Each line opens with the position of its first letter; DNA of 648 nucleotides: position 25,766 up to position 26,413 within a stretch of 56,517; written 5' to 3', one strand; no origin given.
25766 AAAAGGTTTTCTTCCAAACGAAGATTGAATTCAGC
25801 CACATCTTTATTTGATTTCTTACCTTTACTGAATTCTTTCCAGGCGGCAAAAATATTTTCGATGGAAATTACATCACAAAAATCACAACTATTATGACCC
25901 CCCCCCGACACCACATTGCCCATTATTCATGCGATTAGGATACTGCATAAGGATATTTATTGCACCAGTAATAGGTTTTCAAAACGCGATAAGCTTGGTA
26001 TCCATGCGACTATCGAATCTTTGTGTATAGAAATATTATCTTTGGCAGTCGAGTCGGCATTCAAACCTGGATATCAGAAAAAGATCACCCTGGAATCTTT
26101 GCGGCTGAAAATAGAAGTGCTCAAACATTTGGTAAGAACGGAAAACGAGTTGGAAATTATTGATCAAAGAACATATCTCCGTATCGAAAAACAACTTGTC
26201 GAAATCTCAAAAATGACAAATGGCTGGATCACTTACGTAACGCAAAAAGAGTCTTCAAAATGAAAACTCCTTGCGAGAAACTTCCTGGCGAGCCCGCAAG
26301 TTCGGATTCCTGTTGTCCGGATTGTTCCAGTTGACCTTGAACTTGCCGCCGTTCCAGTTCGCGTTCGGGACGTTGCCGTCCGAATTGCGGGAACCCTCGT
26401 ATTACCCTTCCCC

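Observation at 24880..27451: Complete diversity-generating retroelement with adenine-specific TR/VR divergence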

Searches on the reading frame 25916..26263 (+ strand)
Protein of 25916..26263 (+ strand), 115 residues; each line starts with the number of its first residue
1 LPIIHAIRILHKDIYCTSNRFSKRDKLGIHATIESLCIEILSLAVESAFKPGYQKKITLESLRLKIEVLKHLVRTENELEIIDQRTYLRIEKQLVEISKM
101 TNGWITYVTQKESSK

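Call 5: search_protein_families(library=pfam, proteins=[window:25916-26263:+], max_evalue=0.01)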
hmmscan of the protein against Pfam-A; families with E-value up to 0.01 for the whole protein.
window:25916-26263:+ (115 aa): 1 family
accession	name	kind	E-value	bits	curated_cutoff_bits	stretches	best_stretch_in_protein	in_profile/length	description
PF22296.2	bAvd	-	9.8e-10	39.3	40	1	6-107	6-106/107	bAvd-like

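Call 6: search_protein_families(library=ncbifam, proteins=[window:25916-26263:+], max_evalue=0.01)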
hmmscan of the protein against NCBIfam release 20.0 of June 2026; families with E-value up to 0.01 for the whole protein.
window:25916-26263:+ (115 aa): 1 family
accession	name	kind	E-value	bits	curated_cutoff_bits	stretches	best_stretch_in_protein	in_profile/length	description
NF033474.1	DivGenRetAVD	equivalog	9.5e-14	51.6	80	1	1-105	1-103/104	diversity-generating retroelement protein Avd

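Call 47: search_solved_structures(query=window:25916-26263:+, max_evalue=10, show_alignments=1)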
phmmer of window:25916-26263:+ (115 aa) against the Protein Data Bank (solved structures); distinct sequences matched with E-value up to 10: 3.
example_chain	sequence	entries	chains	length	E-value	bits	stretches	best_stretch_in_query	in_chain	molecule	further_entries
1kjz_A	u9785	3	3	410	0.32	14.7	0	50-82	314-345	eIF2gamma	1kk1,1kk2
1kk0_A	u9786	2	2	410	0.32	14.7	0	50-82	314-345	eIF2gamma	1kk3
2d74_A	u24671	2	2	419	1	13.1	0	50-82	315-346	Translation initiation factor 2 gamma subunit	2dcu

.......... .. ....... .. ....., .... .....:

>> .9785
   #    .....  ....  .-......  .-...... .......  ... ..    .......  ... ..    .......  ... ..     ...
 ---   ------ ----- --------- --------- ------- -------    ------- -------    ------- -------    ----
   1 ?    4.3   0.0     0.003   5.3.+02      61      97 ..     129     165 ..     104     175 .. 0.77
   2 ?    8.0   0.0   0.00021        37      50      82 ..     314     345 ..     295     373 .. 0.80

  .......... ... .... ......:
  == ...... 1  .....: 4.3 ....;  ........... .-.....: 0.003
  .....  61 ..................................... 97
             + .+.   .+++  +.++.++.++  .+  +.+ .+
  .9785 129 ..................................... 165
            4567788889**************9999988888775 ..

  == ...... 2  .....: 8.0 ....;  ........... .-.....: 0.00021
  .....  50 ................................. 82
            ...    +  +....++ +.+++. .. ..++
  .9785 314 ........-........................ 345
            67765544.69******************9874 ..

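Call 80: search_solved_structures(query=A10, max_evalue=10, show_alignments=1)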
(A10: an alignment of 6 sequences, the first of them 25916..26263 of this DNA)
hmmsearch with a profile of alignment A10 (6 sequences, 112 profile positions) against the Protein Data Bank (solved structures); distinct sequences matched with E-value up to 10: 1.
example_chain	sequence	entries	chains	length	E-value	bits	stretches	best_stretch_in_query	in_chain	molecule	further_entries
7cfv_A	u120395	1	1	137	0.1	16.1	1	4-62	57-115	Spl DnaX mini-intein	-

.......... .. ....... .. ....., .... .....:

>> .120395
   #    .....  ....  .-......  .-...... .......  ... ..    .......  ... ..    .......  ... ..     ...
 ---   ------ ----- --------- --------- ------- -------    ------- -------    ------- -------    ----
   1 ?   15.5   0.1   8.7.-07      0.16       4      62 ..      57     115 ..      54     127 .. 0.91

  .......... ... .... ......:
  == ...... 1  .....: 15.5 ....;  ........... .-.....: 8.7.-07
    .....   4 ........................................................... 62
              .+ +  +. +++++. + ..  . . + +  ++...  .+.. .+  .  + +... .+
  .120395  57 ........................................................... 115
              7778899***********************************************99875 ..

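Call 82: search_protein_families(library=pfam, alignment_id=A10, max_evalue=0.001)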
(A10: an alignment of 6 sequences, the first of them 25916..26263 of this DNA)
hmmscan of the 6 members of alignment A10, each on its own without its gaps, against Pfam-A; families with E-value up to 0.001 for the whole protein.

A. member 1, window:25916-26263:+ (115 aa): 1 family
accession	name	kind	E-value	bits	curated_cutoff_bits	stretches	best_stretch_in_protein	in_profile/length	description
PF22296.2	bAvd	-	9.8e-10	39.3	40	1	6-107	6-106/107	bAvd-like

B. families by the number of members that match (of 6 scanned): 2 families
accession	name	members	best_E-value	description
PF22296.2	bAvd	6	9.8e-10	bAvd-like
PF05635.17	23S_rRNA_IVP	3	5.4e-05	23S rRNA-intervening sequence protein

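Call 87: predict_structure(protein=window:25916-26263:+)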
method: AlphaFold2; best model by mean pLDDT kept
length: 115 residues; sequences in the alignment: 1
mean_pLDDT: 90.4   pTM: 0.83
mean pLDDT of the five models: 90.4, 85.1, 83.3, 83.2, 46.9
residues with pLDDT >= 90: 79; 70-90: 33; 50-70: 3; < 50: 0
segments of 3 or more residues with pLDDT < 50: none
pLDDT, mean of each block of 10 residues (from residue 1): 90 86 82 95 90 87 97 95 94 96 91 73
secondary structure, 60 per line:
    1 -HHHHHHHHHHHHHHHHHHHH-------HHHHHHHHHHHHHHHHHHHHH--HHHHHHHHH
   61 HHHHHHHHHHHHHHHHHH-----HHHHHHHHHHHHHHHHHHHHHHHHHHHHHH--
elements in order: H2-21 H29-49 H52-78 H84-113

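Call 89: fold_search(model_id=the predicted structure, library=pdb)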
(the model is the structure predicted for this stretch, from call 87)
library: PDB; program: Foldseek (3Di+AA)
matches with E <= 10: 486; with E <= 0.001: 0
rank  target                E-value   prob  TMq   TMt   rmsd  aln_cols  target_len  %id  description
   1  2gsc_E                3.3e-03  1.00  0.84  0.86   1.8       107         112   15  Crystal Structure of the Conserved Hypothetical Cytosolic Protein Xcc0516 from Xanthomonas campestris (released 2006-10-03)
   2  2gsc_B                4.1e-03  1.00  0.86  0.84   1.8       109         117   15  Crystal Structure of the Conserved Hypothetical Cytosolic Protein Xcc0516 from Xanthomonas campestris (released 2006-10-03)
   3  2gsc_A                7.9e-03  1.00  0.87  0.88   1.6       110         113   14  Crystal Structure of the Conserved Hypothetical Cytosolic Protein Xcc0516 from Xanthomonas campestris (released 2006-10-03)
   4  4dwl_D                7.9e-03  1.00  0.82  0.87   1.9       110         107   10  Avd molecule from Bordetella bacteriophage DGR (released 2013-02-27)
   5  2gsc_D                8.4e-03  1.00  0.85  0.85   1.7       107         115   15  Crystal Structure of the Conserved Hypothetical Cytosolic Protein Xcc0516 from Xanthomonas campestris (released 2006-10-03)
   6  2gsc_C                1.2e-02  1.00  0.84  0.88   1.6       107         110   15  Crystal Structure of the Conserved Hypothetical Cytosolic Protein Xcc0516 from Xanthomonas campestris (released 2006-10-03)
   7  4dwl_C                1.4e-02  1.00  0.85  0.88   1.7       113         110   11  Avd molecule from Bordetella bacteriophage DGR (released 2013-02-27)
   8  8ube_D                1.9e-02  1.00  0.79  0.82   2.2       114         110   10  Diversity-generating retroelement (DGR) ribonucleoprotein reverse transcriptase - Resting State 1a (released 2024-10-23)
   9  4dwl_E                2.5e-02  1.00  0.82  0.86   2.0       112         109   11  Avd molecule from Bordetella bacteriophage DGR (released 2013-02-27)
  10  8ub7_B                3.3e-02  1.00  0.80  0.75   2.2       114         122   10  Diversity-generating retroelement (DGR) ribonucleoprotein reverse transcriptase - Active state (N-occupied) (released 2024-10-23)
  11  8ub7_E                3.5e-02  1.00  0.81  0.84   2.1       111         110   10  Diversity-generating retroelement (DGR) ribonucleoprotein reverse transcriptase - Active state (N-occupied) (released 2024-10-23)
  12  8ubb_D                4.5e-02  1.00  0.77  0.81   2.3       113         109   10  Diversity-generating retroelement (DGR) ribonucleoprotein reverse transcriptase - Active State (N-empty) 1b (released 2024-10-23)
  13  2rld_E                4.8e-02  1.00  0.78  0.83   1.8       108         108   13  CRYSTAL STRUCTURE OF A PROTEIN WITH UNKNOWN FUNCTION FROM S23 RIBOSOMAL PROTEIN FAMILY (BT_0352) FROM BACTEROIDES THET (released 2007-10-30)
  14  2rld_B                6.3e-02  1.00  0.68  0.69   4.3       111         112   12  CRYSTAL STRUCTURE OF A PROTEIN WITH UNKNOWN FUNCTION FROM S23 RIBOSOMAL PROTEIN FAMILY (BT_0352) FROM BACTEROIDES THET (released 2007-10-30)
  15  2rld_C                6.3e-02  1.00  0.67  0.66   4.8       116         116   12  CRYSTAL STRUCTURE OF A PROTEIN WITH UNKNOWN FUNCTION FROM S23 RIBOSOMAL PROTEIN FAMILY (BT_0352) FROM BACTEROIDES THET (released 2007-10-30)
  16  8ub7_D                6.7e-02  1.00  0.81  0.84   2.2       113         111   10  Diversity-generating retroelement (DGR) ribonucleoprotein reverse transcriptase - Active state (N-occupied) (released 2024-10-23)
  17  4dwl_B                7.0e-02  1.00  0.71  0.73   3.1       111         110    9  Avd molecule from Bordetella bacteriophage DGR (released 2013-02-27)
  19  4dwl_A                1.1e-01  1.00  0.80  0.84   2.0       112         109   10  Avd molecule from Bordetella bacteriophage DGR (released 2013-02-27)
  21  8ub7_C                1.3e-01  1.00  0.69  0.72   3.4       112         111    9  Diversity-generating retroelement (DGR) ribonucleoprotein reverse transcriptase - Active state (N-occupied) (released 2024-10-23)
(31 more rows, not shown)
